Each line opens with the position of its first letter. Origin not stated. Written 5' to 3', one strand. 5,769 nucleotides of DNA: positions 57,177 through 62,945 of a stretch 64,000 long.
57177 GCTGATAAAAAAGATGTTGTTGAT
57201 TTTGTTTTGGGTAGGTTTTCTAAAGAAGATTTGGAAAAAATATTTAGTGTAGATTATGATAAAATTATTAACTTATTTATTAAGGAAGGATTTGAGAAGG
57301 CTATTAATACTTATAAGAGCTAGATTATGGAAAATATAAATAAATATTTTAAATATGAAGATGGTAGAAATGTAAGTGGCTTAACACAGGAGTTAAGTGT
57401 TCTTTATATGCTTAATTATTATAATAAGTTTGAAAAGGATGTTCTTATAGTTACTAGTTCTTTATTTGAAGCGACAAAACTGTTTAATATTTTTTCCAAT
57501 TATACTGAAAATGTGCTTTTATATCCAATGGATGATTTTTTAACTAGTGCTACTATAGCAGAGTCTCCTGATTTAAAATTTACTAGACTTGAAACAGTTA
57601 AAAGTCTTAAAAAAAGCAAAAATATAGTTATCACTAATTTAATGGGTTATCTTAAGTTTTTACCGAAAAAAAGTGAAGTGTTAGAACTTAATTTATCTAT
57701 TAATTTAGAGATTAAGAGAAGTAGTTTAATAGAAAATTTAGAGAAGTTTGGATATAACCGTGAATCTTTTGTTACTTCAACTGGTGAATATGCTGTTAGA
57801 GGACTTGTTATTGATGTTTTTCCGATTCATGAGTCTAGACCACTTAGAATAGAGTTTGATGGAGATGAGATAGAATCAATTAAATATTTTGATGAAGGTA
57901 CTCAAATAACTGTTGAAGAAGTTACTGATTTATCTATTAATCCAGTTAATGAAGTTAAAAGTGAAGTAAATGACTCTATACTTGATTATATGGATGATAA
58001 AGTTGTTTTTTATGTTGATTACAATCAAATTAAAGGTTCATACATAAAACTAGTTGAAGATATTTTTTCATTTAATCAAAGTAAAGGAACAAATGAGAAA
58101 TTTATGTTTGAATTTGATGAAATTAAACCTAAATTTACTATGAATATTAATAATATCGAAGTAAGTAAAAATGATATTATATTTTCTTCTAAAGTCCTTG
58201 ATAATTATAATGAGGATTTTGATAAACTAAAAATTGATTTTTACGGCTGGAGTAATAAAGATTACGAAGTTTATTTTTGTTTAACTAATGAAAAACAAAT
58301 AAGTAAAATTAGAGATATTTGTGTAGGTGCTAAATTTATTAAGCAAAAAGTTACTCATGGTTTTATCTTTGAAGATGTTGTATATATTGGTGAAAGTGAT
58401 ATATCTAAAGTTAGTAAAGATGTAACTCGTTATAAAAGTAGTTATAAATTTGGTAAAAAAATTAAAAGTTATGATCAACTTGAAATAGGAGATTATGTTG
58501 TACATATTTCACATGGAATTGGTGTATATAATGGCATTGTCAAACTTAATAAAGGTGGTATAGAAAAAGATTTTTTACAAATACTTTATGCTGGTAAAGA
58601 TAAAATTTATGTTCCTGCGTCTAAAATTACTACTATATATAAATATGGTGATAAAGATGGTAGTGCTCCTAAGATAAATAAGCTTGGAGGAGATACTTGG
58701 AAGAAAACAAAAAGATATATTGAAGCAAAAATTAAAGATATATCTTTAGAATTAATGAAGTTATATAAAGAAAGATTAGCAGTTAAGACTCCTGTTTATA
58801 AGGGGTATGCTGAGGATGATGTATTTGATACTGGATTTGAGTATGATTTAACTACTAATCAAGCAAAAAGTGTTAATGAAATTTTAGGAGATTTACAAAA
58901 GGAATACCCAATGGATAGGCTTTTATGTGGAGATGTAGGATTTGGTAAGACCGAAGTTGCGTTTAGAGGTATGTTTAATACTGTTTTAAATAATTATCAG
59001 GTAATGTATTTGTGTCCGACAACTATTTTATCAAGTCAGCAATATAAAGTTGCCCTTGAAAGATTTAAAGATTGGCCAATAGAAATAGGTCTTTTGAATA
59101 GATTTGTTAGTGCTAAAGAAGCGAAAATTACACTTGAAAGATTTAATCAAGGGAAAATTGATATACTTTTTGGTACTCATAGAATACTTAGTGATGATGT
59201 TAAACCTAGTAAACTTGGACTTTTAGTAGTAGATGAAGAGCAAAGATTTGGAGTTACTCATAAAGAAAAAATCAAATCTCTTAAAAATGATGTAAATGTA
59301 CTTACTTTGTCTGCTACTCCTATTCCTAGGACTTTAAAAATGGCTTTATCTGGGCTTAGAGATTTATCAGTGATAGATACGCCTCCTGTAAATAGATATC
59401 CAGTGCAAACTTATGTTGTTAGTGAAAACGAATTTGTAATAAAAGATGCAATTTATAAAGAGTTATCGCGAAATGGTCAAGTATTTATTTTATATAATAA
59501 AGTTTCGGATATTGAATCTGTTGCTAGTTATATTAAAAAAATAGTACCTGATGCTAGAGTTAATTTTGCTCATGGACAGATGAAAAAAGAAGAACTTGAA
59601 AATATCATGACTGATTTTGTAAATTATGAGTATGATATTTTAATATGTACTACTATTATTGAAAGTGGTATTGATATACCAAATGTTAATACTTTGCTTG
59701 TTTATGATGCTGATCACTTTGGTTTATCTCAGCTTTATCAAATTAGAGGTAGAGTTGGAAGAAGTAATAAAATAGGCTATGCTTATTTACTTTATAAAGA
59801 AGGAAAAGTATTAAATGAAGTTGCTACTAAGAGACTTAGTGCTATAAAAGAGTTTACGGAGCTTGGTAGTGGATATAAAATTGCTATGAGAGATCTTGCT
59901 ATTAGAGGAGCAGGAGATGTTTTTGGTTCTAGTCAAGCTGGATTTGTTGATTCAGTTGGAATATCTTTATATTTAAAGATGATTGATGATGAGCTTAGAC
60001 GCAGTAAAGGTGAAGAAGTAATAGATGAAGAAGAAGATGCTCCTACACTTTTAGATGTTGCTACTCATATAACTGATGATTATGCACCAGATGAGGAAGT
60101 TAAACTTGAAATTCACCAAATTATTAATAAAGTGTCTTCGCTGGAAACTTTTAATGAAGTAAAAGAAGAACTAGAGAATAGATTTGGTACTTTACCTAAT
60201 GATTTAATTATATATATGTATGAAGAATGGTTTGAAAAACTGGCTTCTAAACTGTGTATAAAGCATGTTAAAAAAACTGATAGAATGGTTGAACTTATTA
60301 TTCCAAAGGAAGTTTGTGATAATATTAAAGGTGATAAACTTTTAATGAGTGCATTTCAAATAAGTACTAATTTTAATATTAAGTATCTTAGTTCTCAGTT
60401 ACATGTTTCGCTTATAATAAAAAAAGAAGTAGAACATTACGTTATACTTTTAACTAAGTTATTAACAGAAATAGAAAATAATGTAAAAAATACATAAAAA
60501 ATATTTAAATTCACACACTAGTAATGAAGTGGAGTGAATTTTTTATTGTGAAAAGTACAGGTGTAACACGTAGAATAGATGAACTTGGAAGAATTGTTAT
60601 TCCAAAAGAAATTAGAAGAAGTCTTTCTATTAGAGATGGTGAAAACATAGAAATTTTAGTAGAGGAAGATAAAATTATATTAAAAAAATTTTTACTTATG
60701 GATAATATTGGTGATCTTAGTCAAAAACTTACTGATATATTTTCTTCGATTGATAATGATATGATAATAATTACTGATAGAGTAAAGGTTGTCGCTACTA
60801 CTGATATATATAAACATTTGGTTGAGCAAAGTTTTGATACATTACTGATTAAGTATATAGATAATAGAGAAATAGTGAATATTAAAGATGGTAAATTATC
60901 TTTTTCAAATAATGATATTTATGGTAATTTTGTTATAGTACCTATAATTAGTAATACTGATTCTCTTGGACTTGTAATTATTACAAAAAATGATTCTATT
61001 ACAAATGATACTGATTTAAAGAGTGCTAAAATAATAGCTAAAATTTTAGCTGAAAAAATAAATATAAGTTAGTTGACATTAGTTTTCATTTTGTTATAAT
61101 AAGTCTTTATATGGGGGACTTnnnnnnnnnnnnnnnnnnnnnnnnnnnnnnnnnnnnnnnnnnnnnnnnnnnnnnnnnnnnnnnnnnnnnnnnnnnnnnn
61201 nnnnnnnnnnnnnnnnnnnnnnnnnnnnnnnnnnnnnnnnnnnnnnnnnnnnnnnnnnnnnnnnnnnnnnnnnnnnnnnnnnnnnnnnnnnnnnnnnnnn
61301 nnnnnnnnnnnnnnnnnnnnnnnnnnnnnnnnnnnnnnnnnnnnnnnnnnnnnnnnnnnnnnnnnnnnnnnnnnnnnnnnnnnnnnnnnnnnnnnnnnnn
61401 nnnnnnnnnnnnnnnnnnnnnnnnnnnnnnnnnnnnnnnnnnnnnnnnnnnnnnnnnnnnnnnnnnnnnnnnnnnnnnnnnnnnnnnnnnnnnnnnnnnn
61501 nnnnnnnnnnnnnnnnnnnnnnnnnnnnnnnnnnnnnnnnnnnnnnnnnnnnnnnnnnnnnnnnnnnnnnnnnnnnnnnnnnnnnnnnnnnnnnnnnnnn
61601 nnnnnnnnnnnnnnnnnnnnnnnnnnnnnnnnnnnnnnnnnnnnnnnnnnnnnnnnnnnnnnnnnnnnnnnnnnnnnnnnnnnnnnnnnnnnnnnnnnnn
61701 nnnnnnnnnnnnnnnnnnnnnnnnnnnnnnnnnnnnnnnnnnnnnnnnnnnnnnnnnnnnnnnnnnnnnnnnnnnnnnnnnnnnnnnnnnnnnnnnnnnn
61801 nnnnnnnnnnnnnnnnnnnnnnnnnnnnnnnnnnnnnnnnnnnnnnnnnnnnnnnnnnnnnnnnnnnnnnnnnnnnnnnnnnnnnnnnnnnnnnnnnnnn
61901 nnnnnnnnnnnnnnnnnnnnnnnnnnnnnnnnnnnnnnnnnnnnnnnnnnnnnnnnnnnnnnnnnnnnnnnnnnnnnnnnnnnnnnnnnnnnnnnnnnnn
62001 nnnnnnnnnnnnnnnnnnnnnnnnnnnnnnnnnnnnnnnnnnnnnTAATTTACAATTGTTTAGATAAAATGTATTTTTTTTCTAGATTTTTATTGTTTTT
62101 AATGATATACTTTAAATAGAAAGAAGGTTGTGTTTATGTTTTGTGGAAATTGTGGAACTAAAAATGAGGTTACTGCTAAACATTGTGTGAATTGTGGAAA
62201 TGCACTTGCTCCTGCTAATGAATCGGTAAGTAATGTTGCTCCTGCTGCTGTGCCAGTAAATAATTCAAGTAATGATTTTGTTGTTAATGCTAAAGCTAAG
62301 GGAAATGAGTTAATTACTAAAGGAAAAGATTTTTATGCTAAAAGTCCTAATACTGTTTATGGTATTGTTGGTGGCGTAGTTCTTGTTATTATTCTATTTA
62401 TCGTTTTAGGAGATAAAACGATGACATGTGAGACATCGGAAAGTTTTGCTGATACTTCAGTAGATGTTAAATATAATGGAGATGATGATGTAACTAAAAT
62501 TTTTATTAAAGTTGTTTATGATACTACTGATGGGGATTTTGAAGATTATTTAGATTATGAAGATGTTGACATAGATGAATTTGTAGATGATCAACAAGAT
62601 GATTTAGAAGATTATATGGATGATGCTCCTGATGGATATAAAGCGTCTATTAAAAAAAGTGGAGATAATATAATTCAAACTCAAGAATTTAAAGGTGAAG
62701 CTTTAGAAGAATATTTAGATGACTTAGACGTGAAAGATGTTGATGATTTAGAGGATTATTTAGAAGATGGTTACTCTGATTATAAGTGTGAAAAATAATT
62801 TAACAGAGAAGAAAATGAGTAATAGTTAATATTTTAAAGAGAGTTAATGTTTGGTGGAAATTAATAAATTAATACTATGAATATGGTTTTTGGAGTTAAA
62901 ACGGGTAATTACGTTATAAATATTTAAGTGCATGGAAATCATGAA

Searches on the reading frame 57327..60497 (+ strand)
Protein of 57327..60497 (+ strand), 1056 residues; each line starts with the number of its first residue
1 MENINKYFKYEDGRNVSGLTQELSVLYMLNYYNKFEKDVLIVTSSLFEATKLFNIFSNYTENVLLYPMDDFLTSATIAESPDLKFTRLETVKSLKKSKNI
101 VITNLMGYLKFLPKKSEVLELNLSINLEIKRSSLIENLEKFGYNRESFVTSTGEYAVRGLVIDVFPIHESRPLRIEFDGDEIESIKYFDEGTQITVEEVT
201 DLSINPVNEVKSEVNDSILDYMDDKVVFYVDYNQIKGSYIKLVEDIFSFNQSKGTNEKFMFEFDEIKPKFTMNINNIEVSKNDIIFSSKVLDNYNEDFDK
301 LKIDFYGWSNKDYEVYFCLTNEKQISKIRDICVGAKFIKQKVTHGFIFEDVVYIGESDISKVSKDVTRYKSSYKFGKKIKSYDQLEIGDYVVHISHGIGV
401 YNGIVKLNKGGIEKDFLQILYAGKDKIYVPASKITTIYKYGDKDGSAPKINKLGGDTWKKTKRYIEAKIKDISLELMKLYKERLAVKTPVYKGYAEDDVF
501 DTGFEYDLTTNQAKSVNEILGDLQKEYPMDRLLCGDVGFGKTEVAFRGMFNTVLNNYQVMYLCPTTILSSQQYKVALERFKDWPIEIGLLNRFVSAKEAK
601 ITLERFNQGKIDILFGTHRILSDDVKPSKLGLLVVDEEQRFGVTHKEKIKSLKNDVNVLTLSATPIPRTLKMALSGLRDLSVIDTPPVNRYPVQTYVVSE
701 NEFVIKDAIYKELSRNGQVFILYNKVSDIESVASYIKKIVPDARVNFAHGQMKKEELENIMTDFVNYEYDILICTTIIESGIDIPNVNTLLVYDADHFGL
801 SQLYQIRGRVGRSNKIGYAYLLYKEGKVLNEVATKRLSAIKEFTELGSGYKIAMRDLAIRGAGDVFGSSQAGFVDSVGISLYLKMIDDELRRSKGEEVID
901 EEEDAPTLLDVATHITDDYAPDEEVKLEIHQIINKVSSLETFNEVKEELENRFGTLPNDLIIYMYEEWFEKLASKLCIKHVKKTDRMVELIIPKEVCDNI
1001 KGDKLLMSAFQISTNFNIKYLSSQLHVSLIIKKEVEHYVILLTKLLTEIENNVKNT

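Call 44: search_protein_families(library=pfam, proteins=[window:57327-60497:+], max_evalue=0.001)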
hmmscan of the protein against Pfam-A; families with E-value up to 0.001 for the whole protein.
window:57327-60497:+ (1056 aa): 7 families
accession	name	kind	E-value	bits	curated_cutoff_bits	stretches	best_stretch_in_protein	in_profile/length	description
PF00271.37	Helicase_C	-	4.3e-25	88.5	23.5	1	708-813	5-109/110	Helicase conserved C-terminal domain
PF00270.35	DEAD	-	1.1e-22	80.9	26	1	510-671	2-165/167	DEAD/DEAH box helicase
PF17757.6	UvrB_inter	-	4.4e-22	78.5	22.9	1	121-208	1-89/91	UvrB interaction domain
PF02559.22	CarD_TRCF_RID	-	1.5e-17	63.9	23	1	385-440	1-56/57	CarD-like/TRCF RID domain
PF03461.20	TRCF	-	2e-11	44.5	25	1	909-994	1-86/95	TRCF domain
PF14814.11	UB2H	-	3.7e-05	24.1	27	1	125-195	3-81/85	Bifunctional transglycosylase second domain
PF22590.2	Cas3-like_C_2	-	0.00021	21.9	27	1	716-814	2-105/106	CRISPR-associated nuclease/helicase Cas3, C-terminal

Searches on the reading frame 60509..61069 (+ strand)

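Call 44: search_protein_families(library=pfam, proteins=[window:60509-61069:+], max_evalue=0.001)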
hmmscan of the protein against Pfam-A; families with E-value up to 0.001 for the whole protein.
window:60509-61069:+ (187 aa): 2 families
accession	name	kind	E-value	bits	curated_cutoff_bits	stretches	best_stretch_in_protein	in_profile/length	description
PF15714.11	SpoVT_C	-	2.8e-14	53.7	27.5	1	67-183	2-126/128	Stage V sporulation protein T C-terminal, transcription factor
PF04014.23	MazE_antitoxin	-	4e-09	36.7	24.7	1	21-60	2-42/48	Antidote-toxin recognition MazE, bacterial antitoxin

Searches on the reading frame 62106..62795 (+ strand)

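Call 44: search_protein_families(library=pfam, proteins=[window:62106-62795:+], max_evalue=0.001)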
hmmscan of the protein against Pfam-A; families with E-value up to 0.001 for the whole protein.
window:62106-62795:+ (230 aa): 1 family
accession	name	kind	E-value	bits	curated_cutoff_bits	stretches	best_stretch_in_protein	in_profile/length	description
PF13240.11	Zn_Ribbon_1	-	0.00027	21.1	25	1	12-34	1-23/23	zinc-ribbon domain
